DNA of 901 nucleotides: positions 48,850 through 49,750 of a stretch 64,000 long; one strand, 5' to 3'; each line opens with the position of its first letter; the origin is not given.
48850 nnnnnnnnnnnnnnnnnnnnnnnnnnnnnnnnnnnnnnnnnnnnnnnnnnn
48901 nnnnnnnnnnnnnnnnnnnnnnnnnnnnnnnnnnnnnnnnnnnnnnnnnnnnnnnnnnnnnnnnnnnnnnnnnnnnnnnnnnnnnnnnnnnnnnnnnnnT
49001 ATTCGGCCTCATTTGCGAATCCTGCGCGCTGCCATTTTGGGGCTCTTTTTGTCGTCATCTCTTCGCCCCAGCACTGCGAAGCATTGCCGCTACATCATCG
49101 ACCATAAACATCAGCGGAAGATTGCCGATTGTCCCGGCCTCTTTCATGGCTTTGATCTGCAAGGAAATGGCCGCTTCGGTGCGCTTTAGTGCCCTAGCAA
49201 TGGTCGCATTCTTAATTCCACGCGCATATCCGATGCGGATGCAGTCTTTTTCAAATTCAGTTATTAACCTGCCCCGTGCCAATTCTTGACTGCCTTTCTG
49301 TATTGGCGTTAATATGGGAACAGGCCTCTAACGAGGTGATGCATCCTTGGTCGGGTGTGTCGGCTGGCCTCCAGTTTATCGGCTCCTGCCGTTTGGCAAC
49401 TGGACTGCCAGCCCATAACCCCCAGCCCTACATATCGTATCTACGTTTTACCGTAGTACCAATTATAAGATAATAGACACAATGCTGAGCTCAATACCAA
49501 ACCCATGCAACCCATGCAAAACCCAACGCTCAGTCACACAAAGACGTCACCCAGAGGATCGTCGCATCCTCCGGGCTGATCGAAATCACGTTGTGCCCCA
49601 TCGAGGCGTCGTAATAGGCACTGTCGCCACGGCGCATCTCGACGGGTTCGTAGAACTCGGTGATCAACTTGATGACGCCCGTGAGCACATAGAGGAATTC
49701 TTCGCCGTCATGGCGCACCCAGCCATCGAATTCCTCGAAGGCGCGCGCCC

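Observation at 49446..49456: The phage-supplied XerD arm is degenerate, as in TLCphi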

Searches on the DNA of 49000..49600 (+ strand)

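Call 50: search_rna_families(source=window, start=49000, end=49600, threshold=evalue, max_evalue=10, show_alignments=3)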
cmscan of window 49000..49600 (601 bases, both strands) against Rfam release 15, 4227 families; matches with E-value up to 10: 2.
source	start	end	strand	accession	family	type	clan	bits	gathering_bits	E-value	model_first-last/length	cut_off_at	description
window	49026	49102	-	RF01130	sR46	Gene; snRNA; snoRNA; CD-box;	-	14.2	50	1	1-56/56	no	Small nucleolar RNA sR46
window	49107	49242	+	RF01754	radC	Cis-reg;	-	14.1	40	2.6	1-149/149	no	radC RNA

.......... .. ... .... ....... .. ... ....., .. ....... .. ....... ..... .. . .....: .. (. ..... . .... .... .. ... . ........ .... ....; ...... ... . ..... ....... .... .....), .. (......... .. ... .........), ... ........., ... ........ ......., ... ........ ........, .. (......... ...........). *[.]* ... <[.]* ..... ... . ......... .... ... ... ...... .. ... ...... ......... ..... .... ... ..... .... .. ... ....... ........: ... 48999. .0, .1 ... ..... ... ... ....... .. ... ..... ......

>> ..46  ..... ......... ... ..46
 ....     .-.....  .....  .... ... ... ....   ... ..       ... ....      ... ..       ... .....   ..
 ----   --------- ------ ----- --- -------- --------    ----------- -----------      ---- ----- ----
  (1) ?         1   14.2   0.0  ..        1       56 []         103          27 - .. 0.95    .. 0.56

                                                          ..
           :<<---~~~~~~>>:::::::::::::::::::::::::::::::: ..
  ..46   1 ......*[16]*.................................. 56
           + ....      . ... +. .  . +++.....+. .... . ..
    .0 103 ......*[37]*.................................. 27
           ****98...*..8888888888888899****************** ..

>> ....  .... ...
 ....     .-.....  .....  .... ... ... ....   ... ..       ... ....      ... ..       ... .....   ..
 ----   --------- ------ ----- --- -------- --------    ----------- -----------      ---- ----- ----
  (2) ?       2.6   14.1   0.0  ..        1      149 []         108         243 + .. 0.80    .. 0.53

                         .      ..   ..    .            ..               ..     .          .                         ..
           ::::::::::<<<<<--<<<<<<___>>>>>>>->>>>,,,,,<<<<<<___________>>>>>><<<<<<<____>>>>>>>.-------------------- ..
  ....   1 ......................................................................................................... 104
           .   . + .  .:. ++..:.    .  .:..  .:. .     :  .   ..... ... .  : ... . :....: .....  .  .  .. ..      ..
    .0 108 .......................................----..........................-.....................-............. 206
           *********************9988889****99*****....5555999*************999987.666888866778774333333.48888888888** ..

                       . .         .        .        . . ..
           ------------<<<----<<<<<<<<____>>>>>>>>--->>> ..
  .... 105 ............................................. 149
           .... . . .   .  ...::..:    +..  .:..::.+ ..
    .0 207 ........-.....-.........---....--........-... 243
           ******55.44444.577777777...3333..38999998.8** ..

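Call 91: build_rna_model(alignment_id=A7)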
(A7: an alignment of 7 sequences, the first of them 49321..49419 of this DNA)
Model R1 built from alignment A7 (7 sequences, 101 columns); structure: RNAalifold consensus.
model positions 89; base pairs 27; branch points 2; effective number of sequences 1.67; information 0.64 bits per position. Calibrated on 0.2 Mb of random sequence (short: E-values are rough).
structure used (alignment columns):
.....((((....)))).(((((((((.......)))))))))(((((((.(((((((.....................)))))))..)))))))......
